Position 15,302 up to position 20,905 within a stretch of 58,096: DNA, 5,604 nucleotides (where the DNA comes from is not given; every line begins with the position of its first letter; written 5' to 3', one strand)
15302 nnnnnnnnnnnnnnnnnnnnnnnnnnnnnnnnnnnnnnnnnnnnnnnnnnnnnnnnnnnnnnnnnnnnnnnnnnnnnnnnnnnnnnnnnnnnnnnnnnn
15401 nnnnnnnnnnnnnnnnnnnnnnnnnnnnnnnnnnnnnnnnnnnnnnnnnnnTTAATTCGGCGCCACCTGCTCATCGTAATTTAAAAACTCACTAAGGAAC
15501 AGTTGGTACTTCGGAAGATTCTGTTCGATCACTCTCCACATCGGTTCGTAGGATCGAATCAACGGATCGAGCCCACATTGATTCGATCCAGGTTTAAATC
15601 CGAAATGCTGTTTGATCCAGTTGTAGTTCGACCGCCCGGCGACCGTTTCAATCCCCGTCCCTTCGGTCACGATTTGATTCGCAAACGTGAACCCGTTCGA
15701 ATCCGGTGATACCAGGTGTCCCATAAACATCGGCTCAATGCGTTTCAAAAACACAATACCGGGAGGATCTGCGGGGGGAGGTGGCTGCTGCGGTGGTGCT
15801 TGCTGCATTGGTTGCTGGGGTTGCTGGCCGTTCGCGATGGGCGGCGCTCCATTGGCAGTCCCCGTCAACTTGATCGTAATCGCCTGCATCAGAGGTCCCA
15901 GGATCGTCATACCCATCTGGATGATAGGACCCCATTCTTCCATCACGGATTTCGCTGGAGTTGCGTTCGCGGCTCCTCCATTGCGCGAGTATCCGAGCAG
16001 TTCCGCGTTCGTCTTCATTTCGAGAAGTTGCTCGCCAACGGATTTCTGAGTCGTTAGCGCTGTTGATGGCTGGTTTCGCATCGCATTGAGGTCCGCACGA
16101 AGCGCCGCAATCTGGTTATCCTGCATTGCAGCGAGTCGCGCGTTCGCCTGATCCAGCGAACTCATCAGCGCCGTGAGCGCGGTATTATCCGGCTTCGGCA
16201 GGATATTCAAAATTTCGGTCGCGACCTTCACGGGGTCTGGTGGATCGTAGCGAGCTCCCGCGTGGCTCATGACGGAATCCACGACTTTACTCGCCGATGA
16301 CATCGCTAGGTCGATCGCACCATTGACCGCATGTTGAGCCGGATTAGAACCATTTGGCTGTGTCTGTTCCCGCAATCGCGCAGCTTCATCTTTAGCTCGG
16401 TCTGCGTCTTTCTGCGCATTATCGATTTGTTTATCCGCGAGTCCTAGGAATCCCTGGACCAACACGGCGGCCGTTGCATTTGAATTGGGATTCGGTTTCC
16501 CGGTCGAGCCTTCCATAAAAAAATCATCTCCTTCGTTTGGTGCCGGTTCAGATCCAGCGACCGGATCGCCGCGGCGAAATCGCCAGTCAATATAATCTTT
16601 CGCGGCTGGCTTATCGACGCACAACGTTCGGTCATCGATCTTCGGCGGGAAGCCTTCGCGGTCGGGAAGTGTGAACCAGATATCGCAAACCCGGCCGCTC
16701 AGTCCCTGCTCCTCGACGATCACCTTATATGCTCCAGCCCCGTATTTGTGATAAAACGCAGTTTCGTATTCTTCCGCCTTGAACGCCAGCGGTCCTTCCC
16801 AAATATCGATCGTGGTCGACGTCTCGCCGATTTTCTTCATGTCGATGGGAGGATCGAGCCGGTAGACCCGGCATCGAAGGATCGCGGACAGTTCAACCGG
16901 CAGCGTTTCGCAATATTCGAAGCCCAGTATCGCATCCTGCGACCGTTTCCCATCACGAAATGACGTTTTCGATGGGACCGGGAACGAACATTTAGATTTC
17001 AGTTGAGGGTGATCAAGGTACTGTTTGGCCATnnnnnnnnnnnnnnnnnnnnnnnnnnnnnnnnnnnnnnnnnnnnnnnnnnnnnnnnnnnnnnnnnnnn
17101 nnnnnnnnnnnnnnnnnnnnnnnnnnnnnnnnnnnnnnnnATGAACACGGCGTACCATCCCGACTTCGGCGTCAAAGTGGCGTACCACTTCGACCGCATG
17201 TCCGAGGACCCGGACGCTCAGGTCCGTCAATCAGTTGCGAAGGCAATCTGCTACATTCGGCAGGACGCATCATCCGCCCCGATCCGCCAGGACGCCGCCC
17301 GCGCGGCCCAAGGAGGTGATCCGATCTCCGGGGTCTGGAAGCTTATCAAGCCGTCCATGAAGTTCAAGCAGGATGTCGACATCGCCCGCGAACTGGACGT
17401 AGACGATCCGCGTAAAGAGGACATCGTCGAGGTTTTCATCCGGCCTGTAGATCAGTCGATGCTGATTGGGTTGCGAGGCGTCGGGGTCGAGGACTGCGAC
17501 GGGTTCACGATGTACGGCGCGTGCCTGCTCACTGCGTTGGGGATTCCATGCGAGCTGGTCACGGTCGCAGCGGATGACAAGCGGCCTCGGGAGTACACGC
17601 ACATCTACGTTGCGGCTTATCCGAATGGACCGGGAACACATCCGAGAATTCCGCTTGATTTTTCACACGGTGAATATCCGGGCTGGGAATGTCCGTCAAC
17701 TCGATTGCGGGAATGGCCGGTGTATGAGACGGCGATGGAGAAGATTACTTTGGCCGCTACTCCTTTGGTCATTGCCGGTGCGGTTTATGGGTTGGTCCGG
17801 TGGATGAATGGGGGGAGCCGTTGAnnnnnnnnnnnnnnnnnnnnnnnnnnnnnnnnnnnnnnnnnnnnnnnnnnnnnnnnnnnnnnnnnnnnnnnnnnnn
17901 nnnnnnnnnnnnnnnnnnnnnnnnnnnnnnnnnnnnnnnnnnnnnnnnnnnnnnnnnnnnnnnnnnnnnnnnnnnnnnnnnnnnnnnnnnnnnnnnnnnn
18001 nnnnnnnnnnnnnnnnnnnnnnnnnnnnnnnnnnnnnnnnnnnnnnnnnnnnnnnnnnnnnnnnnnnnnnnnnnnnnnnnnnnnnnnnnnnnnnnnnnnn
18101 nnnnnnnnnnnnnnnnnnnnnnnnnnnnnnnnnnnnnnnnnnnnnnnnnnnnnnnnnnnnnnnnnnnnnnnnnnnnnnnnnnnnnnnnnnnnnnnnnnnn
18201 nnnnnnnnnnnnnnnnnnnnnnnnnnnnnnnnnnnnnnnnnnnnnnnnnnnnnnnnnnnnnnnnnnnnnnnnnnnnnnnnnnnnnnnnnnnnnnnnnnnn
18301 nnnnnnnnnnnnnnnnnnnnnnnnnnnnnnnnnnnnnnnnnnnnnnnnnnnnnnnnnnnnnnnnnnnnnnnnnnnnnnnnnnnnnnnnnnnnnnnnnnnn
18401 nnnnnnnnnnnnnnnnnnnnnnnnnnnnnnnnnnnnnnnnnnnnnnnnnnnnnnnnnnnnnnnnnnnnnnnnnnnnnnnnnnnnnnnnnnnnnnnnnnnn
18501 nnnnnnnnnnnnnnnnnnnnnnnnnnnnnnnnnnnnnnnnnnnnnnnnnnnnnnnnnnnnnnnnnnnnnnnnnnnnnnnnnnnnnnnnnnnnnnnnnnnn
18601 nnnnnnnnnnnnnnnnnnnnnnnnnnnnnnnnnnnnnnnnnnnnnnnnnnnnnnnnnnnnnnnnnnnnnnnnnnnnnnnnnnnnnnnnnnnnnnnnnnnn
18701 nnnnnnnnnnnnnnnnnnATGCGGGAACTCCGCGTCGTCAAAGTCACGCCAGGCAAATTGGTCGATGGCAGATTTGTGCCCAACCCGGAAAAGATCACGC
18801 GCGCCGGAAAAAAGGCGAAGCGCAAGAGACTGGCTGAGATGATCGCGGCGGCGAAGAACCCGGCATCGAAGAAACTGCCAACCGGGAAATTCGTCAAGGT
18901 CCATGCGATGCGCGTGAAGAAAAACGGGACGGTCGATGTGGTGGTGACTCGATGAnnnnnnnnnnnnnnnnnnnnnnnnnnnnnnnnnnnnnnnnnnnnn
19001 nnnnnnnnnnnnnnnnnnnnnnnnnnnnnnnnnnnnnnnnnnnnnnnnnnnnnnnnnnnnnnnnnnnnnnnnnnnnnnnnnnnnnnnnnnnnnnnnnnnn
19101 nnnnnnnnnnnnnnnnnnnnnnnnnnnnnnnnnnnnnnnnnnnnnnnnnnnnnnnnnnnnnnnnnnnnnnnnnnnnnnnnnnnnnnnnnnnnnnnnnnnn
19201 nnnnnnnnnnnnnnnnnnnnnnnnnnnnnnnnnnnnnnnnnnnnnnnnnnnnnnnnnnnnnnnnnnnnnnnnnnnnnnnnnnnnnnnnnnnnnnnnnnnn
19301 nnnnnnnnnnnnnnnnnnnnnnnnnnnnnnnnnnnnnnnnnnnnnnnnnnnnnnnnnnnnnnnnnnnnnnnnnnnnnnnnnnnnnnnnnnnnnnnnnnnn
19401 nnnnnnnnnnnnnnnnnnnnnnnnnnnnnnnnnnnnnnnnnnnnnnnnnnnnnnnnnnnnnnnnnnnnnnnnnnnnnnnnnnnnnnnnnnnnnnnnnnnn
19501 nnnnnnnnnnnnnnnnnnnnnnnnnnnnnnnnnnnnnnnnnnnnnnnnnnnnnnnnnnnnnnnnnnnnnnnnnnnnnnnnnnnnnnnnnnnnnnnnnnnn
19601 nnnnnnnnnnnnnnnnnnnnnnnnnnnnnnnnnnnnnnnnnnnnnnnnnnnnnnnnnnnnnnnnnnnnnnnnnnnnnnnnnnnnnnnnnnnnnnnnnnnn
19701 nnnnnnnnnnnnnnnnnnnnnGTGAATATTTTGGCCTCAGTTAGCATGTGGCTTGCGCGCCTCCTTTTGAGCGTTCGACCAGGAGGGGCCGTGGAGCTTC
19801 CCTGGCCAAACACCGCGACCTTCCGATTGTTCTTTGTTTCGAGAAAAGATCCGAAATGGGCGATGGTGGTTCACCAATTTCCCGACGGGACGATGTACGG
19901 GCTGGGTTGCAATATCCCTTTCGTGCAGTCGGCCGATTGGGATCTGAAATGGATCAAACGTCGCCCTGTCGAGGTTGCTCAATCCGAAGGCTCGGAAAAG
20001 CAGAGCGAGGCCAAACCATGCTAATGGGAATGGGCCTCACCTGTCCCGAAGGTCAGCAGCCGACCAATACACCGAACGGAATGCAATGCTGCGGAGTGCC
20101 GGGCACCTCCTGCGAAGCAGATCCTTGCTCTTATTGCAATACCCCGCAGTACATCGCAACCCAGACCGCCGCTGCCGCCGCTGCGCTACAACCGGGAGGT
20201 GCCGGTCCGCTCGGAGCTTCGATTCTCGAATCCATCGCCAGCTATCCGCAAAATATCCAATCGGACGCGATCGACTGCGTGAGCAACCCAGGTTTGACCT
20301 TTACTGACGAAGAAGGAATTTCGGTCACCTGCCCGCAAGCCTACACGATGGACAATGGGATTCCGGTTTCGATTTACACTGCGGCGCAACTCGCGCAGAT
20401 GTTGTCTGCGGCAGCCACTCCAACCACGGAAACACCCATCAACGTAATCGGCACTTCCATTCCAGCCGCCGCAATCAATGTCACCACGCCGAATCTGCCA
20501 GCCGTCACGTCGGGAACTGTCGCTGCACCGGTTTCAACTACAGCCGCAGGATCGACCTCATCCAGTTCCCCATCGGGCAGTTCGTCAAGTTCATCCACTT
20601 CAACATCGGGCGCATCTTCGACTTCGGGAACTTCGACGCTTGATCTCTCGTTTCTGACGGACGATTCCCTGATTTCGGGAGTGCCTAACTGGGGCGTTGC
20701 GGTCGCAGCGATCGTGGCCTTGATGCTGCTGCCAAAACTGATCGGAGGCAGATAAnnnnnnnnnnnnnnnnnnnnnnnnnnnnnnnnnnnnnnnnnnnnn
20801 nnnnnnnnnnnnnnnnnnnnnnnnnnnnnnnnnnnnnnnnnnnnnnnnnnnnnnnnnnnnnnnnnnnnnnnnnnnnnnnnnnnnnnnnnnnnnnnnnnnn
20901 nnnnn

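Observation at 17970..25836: Eight-kilobase block of tail-anchored, Cys/Thr/Ala-rich small membrane proteins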

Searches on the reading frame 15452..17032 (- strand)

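Call 6: search_protein_families(library=pfam, proteins=[window:15452-17032:-], max_evalue=0.01)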
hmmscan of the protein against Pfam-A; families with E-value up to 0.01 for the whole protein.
window:15452-17032:- (526 aa): 0 families

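Call 7: search_protein_families(library=phrogs, proteins=[window:15452-17032:-], max_evalue=0.01)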
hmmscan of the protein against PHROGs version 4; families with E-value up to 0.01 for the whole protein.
window:15452-17032:- (526 aa): 1 family
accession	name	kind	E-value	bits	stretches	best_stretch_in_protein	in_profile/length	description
phrog_12020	-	unknown function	0.0028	18.6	0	195-227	106-137/192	-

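Call 94: search_protein_families(library=ncbifam, proteins=[window:15452-17032:-], max_evalue=0.1)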
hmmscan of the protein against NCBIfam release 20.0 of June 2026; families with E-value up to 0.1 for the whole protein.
window:15452-17032:- (526 aa): 0 families

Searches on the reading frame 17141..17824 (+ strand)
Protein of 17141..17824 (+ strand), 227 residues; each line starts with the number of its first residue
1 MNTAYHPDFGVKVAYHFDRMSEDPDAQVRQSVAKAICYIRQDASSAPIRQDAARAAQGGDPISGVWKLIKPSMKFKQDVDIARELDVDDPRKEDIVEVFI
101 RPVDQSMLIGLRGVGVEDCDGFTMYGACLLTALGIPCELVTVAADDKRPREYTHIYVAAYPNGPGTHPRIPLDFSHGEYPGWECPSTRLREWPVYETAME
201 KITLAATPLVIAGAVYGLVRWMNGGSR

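Call 21: search_protein_families(library=pfam, proteins=[window:17141-17824:+], max_evalue=1)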
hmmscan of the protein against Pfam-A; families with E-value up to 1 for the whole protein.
window:17141-17824:+ (227 aa): 1 family
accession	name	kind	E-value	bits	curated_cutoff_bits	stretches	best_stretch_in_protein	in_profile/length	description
PF02985.28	HEAT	-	0.028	15.1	23.5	1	18-37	6-25/31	HEAT repeat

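Call 69: search_solved_structures(query=window:17141-17824:+, max_evalue=10, show_alignments=1)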
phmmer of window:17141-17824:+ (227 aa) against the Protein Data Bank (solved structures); distinct sequences matched with E-value up to 10: 4.
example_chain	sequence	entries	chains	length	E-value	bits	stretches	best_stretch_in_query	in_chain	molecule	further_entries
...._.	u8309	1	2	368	0.83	12.4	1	85-140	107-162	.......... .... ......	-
1f4t_A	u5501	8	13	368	0.83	12.4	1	85-140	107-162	CYTOCHROME P450 119 | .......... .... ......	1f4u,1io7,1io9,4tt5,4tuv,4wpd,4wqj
5bv5_A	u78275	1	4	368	0.84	12.4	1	85-140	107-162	Cytochrome P450 119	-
6wvs_A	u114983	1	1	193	5.4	9.7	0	62-93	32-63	DeNovoTIM15 hyperstable de novo TIM barrel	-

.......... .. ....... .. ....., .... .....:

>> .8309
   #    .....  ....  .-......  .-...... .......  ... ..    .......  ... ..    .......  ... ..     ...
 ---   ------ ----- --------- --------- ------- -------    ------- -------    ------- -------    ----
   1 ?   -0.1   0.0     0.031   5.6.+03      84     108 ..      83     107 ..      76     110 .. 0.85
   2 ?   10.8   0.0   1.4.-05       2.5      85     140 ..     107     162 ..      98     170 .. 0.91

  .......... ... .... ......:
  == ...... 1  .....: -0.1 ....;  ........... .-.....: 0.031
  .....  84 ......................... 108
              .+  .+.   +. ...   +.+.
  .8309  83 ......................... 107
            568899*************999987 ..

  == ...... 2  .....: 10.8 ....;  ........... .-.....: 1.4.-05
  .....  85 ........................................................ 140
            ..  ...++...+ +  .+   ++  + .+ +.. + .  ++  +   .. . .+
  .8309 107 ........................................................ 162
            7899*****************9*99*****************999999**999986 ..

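Call 106: search_protein_families(library=ncbifam, proteins=[window:17141-17824:+], max_evalue=1)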
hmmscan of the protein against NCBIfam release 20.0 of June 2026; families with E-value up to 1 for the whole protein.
window:17141-17824:+ (227 aa): 0 families

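Call 107: search_protein_families(library=phrogs, proteins=[window:17141-17824:+], max_evalue=0.05)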
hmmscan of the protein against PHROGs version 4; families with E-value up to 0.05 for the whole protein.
window:17141-17824:+ (227 aa): 0 families

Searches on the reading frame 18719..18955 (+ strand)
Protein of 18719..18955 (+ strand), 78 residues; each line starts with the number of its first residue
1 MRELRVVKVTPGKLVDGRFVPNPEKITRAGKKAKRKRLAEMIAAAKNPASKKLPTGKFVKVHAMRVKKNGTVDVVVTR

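Call 21: search_protein_families(library=pfam, proteins=[window:18719-18955:+], max_evalue=1)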
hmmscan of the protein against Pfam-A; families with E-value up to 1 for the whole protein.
window:18719-18955:+ (78 aa): 1 family
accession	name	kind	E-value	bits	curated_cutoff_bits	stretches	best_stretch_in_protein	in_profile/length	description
PF24624.1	Int_N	-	0.15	13.2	27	1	31-69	23-61/100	Phage integrase, N-terminal domain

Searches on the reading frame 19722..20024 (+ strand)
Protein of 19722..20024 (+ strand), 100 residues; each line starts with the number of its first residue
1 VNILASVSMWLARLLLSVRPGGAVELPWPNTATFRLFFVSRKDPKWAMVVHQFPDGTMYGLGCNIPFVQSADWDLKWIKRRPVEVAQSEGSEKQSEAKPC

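Call 21: search_protein_families(library=pfam, proteins=[window:19722-20024:+], max_evalue=1)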
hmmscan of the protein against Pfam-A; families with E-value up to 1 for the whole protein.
window:19722-20024:+ (100 aa): 1 family
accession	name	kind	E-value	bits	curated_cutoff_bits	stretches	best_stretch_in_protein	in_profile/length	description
PF12594.13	DUF3764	-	0.089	13.4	24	1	39-61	42-64/89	Protein of unknown function (DUF3764)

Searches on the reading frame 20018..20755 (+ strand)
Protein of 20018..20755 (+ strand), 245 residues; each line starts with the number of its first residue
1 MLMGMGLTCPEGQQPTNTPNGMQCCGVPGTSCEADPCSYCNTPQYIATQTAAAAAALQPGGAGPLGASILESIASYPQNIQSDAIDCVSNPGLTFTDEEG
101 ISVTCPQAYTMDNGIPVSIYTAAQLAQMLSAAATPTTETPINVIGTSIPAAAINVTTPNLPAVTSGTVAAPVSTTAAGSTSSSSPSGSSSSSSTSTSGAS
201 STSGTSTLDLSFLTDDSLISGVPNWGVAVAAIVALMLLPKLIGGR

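Call 21: search_protein_families(library=pfam, proteins=[window:20018-20755:+], max_evalue=1)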
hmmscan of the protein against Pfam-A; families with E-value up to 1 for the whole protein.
window:20018-20755:+ (245 aa): 0 families

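Call 106: search_protein_families(library=ncbifam, proteins=[window:20018-20755:+], max_evalue=1)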
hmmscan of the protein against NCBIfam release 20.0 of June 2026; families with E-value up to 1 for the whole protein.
window:20018-20755:+ (245 aa): 1 family
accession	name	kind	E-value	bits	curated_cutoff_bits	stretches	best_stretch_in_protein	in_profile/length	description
NF006362.0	PRK08581.1-4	equivalog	0.0086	15.1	620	1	112-207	53-149/541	amidase domain-containing protein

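Call 107: search_protein_families(library=phrogs, proteins=[window:20018-20755:+], max_evalue=0.05)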
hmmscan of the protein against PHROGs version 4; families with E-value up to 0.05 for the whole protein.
window:20018-20755:+ (245 aa): 0 families
